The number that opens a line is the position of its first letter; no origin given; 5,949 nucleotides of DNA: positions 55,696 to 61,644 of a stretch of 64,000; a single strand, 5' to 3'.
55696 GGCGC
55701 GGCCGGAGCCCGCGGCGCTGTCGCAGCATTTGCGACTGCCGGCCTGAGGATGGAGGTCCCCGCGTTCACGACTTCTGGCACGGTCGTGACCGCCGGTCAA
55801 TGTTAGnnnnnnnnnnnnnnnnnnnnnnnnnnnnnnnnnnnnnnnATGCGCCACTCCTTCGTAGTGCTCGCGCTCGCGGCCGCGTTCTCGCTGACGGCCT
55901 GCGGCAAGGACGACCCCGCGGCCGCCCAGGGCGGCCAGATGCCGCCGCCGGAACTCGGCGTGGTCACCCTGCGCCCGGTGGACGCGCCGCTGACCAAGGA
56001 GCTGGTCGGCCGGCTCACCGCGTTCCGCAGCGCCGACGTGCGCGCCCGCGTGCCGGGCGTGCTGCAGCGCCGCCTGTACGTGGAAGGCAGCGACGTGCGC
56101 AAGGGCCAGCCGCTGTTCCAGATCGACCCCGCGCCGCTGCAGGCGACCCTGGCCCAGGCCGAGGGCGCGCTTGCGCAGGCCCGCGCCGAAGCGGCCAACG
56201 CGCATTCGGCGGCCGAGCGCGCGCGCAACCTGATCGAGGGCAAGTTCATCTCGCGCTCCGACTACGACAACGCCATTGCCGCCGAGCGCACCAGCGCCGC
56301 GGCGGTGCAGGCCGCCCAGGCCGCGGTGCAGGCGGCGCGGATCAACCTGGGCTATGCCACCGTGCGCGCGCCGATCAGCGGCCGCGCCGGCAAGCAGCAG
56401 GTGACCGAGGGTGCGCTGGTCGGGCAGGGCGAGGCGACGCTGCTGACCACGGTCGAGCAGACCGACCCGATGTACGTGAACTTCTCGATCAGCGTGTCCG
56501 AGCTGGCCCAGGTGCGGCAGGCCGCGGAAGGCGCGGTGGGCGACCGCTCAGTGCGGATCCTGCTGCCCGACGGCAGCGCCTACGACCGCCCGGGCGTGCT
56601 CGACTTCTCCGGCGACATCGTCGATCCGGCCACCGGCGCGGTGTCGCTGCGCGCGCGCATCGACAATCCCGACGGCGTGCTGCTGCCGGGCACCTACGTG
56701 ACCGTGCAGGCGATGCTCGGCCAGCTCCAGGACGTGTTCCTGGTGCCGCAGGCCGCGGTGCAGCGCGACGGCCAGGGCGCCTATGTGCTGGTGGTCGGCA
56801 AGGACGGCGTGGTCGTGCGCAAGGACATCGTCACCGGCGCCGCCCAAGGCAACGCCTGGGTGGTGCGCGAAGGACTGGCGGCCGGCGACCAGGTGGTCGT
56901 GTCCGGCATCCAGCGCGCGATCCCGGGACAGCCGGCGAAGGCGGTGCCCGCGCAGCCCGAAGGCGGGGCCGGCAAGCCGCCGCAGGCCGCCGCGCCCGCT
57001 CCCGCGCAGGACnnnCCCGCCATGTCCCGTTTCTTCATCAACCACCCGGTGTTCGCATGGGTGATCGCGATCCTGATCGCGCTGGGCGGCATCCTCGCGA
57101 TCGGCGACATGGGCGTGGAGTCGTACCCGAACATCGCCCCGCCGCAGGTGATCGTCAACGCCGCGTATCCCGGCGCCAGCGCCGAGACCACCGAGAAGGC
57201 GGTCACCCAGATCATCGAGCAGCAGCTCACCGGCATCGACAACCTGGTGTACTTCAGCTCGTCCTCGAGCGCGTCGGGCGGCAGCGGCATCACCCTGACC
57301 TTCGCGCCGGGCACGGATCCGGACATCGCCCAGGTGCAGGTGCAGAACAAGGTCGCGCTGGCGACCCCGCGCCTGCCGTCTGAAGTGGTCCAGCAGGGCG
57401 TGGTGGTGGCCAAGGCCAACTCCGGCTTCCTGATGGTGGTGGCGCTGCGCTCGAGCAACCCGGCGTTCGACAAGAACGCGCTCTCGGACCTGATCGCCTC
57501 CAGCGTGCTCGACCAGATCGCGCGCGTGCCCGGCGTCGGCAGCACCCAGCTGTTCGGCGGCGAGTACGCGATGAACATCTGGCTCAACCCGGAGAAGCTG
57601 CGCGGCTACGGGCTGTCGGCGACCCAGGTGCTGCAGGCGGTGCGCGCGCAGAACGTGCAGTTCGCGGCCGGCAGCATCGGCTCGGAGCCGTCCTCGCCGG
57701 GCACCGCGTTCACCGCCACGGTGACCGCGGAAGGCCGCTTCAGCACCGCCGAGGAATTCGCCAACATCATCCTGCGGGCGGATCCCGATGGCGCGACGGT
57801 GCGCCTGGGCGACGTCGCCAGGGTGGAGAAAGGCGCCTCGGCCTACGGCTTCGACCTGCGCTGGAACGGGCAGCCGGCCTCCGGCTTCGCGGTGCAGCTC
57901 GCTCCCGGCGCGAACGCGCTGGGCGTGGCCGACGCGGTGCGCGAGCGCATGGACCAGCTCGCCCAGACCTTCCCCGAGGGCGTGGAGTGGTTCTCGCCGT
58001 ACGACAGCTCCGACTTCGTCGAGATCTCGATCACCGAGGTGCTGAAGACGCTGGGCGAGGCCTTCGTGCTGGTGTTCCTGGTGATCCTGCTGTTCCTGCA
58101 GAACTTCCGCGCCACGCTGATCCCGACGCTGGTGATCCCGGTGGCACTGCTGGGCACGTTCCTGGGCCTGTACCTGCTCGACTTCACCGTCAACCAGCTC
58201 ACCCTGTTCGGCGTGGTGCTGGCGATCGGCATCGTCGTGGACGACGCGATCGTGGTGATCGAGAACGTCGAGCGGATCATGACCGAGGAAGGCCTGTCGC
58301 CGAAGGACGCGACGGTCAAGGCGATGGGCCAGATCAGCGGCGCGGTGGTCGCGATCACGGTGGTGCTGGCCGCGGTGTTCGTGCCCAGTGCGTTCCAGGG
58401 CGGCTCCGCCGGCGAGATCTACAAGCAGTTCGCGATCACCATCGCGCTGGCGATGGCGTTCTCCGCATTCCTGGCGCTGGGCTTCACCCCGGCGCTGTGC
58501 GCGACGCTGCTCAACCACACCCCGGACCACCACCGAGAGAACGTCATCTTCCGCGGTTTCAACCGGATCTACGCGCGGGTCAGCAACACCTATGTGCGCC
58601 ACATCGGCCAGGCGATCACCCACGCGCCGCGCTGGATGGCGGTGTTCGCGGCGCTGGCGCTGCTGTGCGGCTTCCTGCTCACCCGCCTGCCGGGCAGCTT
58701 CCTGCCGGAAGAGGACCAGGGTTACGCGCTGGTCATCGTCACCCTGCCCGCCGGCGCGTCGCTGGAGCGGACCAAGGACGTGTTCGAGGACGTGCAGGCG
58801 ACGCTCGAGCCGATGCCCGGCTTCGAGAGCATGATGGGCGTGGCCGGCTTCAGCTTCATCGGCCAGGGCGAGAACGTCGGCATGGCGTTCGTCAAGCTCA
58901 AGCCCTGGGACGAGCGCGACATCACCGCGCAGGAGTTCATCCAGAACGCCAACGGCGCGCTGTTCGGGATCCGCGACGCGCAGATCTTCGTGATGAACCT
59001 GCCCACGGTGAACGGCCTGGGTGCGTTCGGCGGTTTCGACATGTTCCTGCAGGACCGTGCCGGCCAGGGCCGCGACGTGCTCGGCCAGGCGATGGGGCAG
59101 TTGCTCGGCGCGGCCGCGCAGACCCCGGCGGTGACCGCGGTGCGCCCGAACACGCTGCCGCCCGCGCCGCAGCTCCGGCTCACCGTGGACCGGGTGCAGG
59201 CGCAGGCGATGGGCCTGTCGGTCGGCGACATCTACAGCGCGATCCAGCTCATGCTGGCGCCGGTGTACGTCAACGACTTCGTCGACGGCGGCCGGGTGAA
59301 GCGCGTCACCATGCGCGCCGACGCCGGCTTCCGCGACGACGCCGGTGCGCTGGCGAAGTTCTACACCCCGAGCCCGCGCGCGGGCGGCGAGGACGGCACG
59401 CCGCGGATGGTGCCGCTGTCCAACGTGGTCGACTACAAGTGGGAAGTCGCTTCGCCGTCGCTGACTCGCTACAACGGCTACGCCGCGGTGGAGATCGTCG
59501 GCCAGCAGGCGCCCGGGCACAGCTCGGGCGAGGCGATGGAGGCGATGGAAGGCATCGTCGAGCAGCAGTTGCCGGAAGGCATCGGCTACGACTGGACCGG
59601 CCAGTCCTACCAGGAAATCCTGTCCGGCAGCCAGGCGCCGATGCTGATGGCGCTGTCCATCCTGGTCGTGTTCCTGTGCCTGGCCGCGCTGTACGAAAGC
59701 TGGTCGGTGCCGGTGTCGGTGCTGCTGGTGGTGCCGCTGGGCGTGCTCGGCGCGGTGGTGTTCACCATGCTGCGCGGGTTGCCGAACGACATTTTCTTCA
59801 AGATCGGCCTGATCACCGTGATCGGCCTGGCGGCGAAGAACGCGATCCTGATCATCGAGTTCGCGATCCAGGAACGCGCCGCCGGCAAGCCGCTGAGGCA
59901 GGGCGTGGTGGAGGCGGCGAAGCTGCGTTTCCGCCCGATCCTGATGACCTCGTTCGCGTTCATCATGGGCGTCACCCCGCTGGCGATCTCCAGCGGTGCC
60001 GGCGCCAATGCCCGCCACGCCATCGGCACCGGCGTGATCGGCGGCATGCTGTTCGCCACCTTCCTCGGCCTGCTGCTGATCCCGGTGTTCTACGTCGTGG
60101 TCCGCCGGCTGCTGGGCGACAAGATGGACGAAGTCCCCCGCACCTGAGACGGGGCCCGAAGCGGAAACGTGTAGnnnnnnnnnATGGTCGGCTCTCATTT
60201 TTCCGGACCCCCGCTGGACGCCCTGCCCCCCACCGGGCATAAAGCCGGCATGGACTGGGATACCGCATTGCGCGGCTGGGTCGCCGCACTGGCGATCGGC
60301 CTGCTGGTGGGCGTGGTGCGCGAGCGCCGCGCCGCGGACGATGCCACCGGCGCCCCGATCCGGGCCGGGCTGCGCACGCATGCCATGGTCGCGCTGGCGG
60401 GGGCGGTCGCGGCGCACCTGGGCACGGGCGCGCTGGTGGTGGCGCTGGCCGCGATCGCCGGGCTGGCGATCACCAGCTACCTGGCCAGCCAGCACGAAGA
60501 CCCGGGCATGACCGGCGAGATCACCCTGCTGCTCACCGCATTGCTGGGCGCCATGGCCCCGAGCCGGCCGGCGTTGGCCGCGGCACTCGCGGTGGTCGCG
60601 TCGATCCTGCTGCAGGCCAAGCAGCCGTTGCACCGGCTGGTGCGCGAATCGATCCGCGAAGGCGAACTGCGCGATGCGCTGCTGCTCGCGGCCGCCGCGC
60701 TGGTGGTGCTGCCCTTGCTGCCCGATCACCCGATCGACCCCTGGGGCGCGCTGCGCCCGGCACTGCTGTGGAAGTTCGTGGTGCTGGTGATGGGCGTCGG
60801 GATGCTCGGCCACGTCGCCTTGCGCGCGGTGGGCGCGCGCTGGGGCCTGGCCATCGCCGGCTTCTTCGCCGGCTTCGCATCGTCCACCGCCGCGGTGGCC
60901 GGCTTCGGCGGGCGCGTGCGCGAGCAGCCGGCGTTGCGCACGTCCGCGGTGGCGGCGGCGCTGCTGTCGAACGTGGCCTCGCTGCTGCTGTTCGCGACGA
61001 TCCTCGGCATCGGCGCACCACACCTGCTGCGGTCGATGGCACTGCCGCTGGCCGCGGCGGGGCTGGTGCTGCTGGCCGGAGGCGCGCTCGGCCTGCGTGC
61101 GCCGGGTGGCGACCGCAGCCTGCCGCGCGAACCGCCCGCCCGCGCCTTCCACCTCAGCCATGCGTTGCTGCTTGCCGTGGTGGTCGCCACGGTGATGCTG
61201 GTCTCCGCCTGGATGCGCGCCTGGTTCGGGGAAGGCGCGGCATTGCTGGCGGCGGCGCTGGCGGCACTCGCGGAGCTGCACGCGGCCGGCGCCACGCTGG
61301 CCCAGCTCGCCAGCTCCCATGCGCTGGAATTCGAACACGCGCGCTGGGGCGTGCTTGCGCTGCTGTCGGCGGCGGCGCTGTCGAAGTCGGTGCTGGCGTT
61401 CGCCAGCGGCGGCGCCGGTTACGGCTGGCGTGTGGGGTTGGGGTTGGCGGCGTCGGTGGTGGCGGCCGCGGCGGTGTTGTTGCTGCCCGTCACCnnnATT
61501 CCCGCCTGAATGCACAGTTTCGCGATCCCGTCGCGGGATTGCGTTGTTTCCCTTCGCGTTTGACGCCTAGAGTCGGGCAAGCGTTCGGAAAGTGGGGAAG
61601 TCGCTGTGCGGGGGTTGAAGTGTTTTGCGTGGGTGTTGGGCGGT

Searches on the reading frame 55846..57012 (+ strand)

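Call 91: search_protein_families(library=pfam, proteins=[window:55846-57012:+], max_evalue=0.00001)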
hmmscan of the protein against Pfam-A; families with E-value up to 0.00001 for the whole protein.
window:55846-57012:+ (389 aa): 2 families
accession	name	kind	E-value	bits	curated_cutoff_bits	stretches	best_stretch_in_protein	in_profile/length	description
PF16576.10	HlyD_D23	-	7.9e-16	58.4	30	1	61-285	18-214/214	Barrel-sandwich domain of CusB or HlyD membrane-fusion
PF13437.12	HlyD_3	-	8e-13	49.5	22.2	1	172-282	1-106/106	HlyD family secretion protein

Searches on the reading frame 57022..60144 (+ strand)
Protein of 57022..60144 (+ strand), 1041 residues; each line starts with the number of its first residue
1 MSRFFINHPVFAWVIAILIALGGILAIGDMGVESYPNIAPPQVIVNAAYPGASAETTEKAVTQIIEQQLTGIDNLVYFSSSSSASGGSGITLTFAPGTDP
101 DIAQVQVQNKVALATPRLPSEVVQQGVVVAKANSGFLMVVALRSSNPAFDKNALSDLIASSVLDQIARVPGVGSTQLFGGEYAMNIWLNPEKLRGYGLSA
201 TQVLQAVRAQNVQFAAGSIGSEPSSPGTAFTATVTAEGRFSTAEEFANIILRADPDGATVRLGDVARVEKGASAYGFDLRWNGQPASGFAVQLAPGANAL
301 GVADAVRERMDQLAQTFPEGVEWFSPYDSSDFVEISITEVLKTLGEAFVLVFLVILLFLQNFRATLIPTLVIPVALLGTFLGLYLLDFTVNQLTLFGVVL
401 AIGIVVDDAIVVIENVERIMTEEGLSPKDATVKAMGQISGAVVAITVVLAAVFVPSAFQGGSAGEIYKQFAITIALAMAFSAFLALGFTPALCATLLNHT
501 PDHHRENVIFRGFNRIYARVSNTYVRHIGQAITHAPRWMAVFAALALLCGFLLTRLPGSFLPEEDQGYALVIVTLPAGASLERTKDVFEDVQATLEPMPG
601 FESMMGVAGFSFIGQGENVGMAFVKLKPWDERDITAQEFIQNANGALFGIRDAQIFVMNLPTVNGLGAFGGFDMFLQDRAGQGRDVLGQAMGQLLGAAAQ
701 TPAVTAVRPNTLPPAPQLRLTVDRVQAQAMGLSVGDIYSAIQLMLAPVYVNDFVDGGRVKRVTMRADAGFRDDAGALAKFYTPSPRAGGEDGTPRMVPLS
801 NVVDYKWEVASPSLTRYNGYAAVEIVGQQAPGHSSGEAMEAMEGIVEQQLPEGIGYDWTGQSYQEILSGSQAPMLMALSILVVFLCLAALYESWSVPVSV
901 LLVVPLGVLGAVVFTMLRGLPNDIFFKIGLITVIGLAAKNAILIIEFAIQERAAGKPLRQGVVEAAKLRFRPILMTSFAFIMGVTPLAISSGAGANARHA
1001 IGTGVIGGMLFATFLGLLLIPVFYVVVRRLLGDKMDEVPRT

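Call 91: search_protein_families(library=pfam, proteins=[window:57022-60144:+], max_evalue=0.00001)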
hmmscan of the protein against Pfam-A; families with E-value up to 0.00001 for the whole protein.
window:57022-60144:+ (1041 aa): 2 families
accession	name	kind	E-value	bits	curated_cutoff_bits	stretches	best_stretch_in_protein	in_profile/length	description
PF00873.25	ACR_tran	-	0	1164.9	28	1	1-1028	1-1021/1021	AcrB/AcrD/AcrF family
PF03176.21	MMPL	-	8.8e-14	51.6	20.5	1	331-519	136-325/333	MMPL family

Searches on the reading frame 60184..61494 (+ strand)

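Call 91: search_protein_families(library=pfam, proteins=[window:60184-61494:+], max_evalue=0.00001)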
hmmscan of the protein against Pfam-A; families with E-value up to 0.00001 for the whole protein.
window:60184-61494:+ (437 aa): 2 families
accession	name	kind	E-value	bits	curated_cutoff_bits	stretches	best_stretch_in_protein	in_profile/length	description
PF13194.11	DUF4010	-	8e-37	127.4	30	1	200-409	1-210/210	Domain of unknown function (DUF4010)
PF02308.21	MgtC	-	2.4e-12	47.7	31.4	1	33-151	2-120/121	MgtC family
